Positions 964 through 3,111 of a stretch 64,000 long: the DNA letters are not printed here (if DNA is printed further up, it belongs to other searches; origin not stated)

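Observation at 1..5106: Hydantoinase A/B pair transcribed toward a soluble di-iron monooxygenase operon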

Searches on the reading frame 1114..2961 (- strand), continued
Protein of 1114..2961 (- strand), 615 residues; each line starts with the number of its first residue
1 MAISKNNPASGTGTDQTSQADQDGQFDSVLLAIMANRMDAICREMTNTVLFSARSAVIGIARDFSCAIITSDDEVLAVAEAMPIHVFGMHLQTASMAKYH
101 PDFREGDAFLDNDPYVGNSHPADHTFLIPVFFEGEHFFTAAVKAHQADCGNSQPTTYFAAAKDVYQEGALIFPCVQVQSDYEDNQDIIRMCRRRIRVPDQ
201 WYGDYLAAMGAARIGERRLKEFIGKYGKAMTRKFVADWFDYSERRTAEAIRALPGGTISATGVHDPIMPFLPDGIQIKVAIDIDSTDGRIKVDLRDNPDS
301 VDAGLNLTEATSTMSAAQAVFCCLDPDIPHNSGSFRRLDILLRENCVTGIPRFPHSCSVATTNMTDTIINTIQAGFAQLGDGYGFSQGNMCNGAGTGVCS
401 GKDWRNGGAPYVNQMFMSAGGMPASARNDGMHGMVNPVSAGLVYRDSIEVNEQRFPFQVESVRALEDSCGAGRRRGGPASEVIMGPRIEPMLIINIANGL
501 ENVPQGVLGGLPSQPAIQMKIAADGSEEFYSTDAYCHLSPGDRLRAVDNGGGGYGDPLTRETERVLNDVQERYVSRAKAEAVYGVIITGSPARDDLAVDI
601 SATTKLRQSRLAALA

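Call 66: search_solved_structures(query=L001:17493-19184:+, max_evalue=1e-10)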
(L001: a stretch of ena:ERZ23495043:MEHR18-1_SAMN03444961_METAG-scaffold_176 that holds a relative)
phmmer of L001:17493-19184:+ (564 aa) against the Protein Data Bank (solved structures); distinct sequences matched with E-value up to 1e-10: 10.
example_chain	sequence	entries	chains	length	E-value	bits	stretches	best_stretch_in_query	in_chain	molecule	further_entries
1v4y_A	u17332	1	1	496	2.3e-38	135.6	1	9-205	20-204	D-aminoacylase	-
1rjp_A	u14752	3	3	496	2.8e-38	135.4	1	9-203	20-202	D-aminoacylase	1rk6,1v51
1m7j_A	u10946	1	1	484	3.1e-38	135.2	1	9-204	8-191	D-aminoacylase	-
1rjq_A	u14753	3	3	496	4.2e-38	134.8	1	9-203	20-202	D-aminoacylase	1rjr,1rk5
3gip_A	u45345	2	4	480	2.3e-28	102.7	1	11-207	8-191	N-acyl-D-glutamate deacylase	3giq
9g5m_A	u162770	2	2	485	1.7e-27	99.8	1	9-204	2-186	Amidohydrolase family protein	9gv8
9kb3_A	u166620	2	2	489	1e-23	87.3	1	10-206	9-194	Carbohydrate de-N-acetylated protein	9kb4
9kb1_A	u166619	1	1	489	1e-23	87.3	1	10-206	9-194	PpOngB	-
3e74_A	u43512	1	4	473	7.4e-13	51.4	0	6-83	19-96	Allantoinase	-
8hfd_A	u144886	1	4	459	2e-11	46.7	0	8-83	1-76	Allantoinase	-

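Call 69: find_encoding_contigs(protein=P0005, flank=10000, max_places=2)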
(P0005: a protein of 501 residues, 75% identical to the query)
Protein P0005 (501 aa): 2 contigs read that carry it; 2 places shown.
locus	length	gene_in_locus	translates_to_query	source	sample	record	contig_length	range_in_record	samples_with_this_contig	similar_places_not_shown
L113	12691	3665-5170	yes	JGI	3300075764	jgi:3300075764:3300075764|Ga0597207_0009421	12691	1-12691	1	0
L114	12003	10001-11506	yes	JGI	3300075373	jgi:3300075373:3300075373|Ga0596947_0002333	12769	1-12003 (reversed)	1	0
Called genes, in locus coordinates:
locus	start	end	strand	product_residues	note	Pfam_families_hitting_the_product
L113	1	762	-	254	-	?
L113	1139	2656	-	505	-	PF00392:GntR, PF00155:Aminotran_1_2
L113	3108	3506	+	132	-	-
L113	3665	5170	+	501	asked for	PF02332:Phenol_Hydrox, PF04945:YHS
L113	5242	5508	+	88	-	PF06234:TmoB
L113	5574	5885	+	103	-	PF02406:MmoB_DmpM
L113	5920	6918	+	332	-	PF02332:Phenol_Hydrox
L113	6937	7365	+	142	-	PF01498:HTH_Tnp_Tc3_2 (faint), PF01475:FUR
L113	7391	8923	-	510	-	PF13546:DDE_5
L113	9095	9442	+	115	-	PF00355:Rieske, PF13806:Rieske_2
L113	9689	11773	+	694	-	PF04879:Molybdop_Fe4S4, PF00384:Molybdopterin, PF01568:Molydop_binding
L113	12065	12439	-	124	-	PF07366:SnoaL, PF13474:SnoaL_3 (weak), PF12680:SnoaL_2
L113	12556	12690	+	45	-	?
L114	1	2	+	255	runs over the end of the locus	?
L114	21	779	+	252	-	PF09818:ABC_ATPase (faint), PF00005:ABC_tran, PF13304:AAA_21 (faint)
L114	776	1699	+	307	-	PF02653:BPD_transp_2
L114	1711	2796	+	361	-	PF02653:BPD_transp_2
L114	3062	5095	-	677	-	PF02538:Hydantoinase_B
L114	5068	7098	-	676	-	PF05378:Hydant_A_N, PF01968:Hydantoinase_A, PF19278:Hydant_A_C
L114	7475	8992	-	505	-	PF00392:GntR, PF00155:Aminotran_1_2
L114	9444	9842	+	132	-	-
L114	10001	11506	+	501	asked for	PF02332:Phenol_Hydrox, PF04945:YHS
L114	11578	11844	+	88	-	PF06234:TmoB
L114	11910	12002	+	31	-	?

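Call 70: find_encoding_contigs(protein=P0007, flank=10000, max_places=2)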
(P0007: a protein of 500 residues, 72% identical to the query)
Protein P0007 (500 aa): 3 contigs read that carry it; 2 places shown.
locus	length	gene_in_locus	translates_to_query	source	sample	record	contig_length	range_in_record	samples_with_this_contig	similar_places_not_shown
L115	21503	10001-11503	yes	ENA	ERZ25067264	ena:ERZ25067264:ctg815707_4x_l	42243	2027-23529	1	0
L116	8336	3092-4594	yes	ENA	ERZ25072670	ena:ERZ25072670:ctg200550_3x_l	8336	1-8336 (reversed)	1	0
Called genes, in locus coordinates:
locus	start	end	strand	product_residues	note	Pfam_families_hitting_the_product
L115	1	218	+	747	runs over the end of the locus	?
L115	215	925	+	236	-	PF04493:Endonuclease_5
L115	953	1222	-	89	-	-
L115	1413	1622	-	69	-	PF00313:CSD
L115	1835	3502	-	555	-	PF16889:Hepar_II_III_N (weak), PF07940:Hepar_II_III_C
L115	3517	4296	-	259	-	PF00834:Ribul_P_3_epim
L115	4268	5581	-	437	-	PF01029:NusB, PF01189:Methyltr_RsmB-F, PF13649:Methyltransf_25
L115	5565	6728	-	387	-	PF02746:MR_MLE_N, PF13378:MR_MLE_C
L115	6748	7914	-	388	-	PF07995:GSDH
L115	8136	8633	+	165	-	PF00857:Isochorismatase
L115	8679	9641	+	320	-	PF16868:NMT1_3, PF09084:NMT1 (weak)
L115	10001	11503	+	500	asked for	PF02332:Phenol_Hydrox, PF04945:YHS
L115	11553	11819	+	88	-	PF06234:TmoB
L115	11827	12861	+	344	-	PF02332:Phenol_Hydrox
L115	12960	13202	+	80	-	-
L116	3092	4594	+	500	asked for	PF02332:Phenol_Hydrox, PF04945:YHS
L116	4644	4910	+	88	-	PF06234:TmoB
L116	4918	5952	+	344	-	PF02332:Phenol_Hydrox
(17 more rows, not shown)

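Call 72: search_protein_families(library=pfam, proteins=[L004:3110-4768:-, L004:5077-5349:+, L114:9444-9839:+, L004:502-1572:-, L004:13255-14901:+], max_evalue=1)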
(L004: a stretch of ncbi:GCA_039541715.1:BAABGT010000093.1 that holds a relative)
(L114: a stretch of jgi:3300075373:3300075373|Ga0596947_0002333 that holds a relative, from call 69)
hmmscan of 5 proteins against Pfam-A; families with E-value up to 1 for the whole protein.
L004:3110-4768:- (552 aa): 1 family
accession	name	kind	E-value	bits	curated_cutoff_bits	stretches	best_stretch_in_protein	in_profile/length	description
PF02133.21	Transp_cyt_pur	-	0.0033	16.7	23.5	1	53-434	21-419/440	Permease for cytosine/purines, uracil, thiamine, allantoin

L004:5077-5349:+ (91 aa): 0 families

L114:9444-9839:+ (132 aa): 0 families

L004:502-1572:- (356 aa): 1 family
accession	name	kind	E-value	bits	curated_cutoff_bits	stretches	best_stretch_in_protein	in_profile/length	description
PF02771.21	Acyl-CoA_dh_N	-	2.1e-05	25.3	22.9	1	50-106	34-93/113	Acyl-CoA dehydrogenase, N-terminal domain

L004:13255-14901:+ (549 aa): 5 families
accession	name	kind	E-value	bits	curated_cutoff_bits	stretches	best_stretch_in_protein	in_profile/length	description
PF13556.12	HTH_30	-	1.1e-18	67.1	27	1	455-511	2-58/59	PucR C-terminal helix-turn-helix domain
PF17853.6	GGDEF_2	-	9.9e-11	42.3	24.5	1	289-403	11-114/116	GGDEF-like domain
PF07905.16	PucR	-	8.5e-08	33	33.5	1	7-124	1-116/118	Purine catabolism regulatory protein-like family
PF08281.18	Sigma70_r4_2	-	0.0012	18.8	25.7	1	464-490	25-51/54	Sigma-70, region 4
PF00126.33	HTH_1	-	0.016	15.6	26.6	1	464-498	12-46/60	Bacterial regulatory helix-turn-helix protein, lysR family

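Call 73: search_solved_structures(query=L004:3110-4768:-, max_evalue=1)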
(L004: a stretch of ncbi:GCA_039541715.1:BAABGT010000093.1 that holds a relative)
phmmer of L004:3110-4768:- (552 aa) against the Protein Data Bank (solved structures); distinct sequences matched with E-value up to 1: 0.

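Call 79: search_dna_similar(query=L001:12105-13607:+, collection=plasmids, mode=protein, max_rows=25, max_evalue=1e-100)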
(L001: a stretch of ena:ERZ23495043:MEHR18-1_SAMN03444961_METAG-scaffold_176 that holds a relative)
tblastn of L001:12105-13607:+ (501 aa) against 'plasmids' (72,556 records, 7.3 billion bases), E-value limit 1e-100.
Records with a match: 19; places in all: 21; records where one place covers at least 80% of the query: 19.
Best place of each record, by identity: 60-80% 1; <60% 18.
By first word of the organism name: Paraburkholderia 4; Rhodococcus 4; Cupriavidus 3; Mycobacterium 2; Xanthobacter 2; Ideonella 1; Marinobacter 1; Thermomicrobium 1; Ancylobacter 1.
By predicted mobility (MOB-suite, as given by PLSDB): conjugative 10; non-mobilizable 5; mobilizable 4.
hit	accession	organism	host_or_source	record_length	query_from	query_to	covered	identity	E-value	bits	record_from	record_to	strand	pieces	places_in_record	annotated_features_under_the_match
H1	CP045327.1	Mycobacterium sp. THAF192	pure culture,Surface of a polyethylene ...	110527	1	490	98%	63.5%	0e+0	667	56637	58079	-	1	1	tmoA: Toluene-4-monooxygenase system protein A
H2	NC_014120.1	Paraburkholderia atlantica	-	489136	1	493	98%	56.6%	0e+0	605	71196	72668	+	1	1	methane/phenol/toluene hydroxylase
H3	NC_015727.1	Cupriavidus necator N-1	soil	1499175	1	497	99%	55.7%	0e+0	604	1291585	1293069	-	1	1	record has no annotation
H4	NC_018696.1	Paraburkholderia phenoliruptrix BR3459a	Mimosa flocculosa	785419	1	497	99%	55.7%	0e+0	594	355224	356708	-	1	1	Toluene-4-monooxygenase system protein A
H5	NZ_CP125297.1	Paraburkholderia sabiae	Mimosa caesalpiniifolia,cell ...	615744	1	497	99%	55.5%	0e+0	595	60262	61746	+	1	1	toluene monooxygenase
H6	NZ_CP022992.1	Paraburkholderia aromaticivorans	-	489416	1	497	99%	54.9%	0e+0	608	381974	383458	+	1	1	aromatic/alkene/methane monooxygenase hydroxylase/oxygenase subunit ...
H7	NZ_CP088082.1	Ideonella dechloratans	Cell culture,Activated sludge, ...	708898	1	498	99%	54.6%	0e+0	592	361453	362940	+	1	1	toluene monooxygenase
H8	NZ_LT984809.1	Cupriavidus taiwanensis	-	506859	1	497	99%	54.5%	0e+0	587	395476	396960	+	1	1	toluene monooxygenase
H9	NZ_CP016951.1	Cupriavidus taiwanensis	Mimosa,single cell,nodules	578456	1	497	99%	54.1%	0e+0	583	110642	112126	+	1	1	Toluene-4-monooxygenase system protein A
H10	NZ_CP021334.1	Marinobacter salarius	pure culture,Lava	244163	1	500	100%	53.4%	0e+0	593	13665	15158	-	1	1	aromatic/alkene/methane monooxygenase hydroxylase/oxygenase subunit ...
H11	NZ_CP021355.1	Rhodococcus oxybenzonivorans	river sediment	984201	1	490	98%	50.0%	2e-162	516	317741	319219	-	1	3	toluene monooxygenase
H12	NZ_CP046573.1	Rhodococcus sp. WAY2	cell culture,bacterial consortium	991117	1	490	98%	49.8%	4e-163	519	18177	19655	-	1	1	toluene monooxygenase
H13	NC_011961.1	Thermomicrobium roseum DSM 5159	-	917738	1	501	100%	48.5%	1e-156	500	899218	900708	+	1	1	aromatic/alkene/methane monooxygenase hydroxylase/oxygenase subunit ...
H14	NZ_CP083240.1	Ancylobacter polymorphus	activated sludge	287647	1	490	98%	49.0%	1e-159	508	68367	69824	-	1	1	aromatic/alkene/methane monooxygenase hydroxylase/oxygenase subunit ...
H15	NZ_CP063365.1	Xanthobacter dioxanivorans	pure culture,active sludge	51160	1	490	98%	48.8%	4e-159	507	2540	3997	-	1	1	aromatic/alkene/methane monooxygenase hydroxylase/oxygenase subunit ...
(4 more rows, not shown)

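Call 80: get_annotated_region(hit=H1, flank=12000)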
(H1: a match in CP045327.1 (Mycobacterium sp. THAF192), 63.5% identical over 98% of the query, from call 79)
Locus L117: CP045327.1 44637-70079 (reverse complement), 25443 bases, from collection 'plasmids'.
description: Mycobacterium sp. THAF192 plasmid pTHAF192_b, complete sequence
organism: Mycobacterium sp. THAF192 (NCBI taxid 2587868)
taxonomy: Bacteria; Actinomycetota; Actinomycetes; Mycobacteriales; Mycobacteriaceae; Mycobacterium; Mycobacterium sp. THAF192
host: -; source: pure culture,Surface of a polyethylene microplastic particle present in tank 6 of a marine aquarium ...; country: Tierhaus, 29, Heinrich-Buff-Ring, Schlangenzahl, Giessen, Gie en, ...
typing (MOB-suite, as given by PLSDB): mobilizable; relaxase MOBF
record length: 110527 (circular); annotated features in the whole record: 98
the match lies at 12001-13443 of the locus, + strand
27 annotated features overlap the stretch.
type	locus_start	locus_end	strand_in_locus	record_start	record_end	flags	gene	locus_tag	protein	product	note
CDS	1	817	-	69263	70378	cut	-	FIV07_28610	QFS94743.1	hypothetical protein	-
CDS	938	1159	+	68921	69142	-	-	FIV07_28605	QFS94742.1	hypothetical protein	-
CDS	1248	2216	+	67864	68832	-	-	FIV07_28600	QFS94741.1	Putative DNA ligase-like protein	-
CDS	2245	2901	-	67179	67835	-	-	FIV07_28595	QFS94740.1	hypothetical protein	-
CDS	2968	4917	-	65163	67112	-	-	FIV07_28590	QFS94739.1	hypothetical protein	-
CDS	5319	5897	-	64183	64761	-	-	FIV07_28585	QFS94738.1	hypothetical protein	-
CDS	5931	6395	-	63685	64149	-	-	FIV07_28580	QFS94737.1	hypothetical protein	-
CDS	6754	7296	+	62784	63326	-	-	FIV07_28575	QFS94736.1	hypothetical protein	-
CDS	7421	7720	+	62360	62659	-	-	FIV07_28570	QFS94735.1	hypothetical protein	-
CDS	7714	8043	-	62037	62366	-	-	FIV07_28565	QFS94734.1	anaerobic benzoate catabolism transcriptional regulator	-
CDS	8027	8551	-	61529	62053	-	-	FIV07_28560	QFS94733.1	hypothetical protein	-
CDS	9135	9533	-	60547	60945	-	-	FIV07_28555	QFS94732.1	hypothetical protein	-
CDS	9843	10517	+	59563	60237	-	rutB3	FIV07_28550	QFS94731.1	Peroxyureidoacrylate/ureidoacrylate amidohydrolase RutB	-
CDS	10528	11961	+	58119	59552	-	yicO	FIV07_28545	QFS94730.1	Putative permease YicO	-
CDS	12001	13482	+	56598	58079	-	tmoA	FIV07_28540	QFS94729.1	Toluene-4-monooxygenase system protein A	-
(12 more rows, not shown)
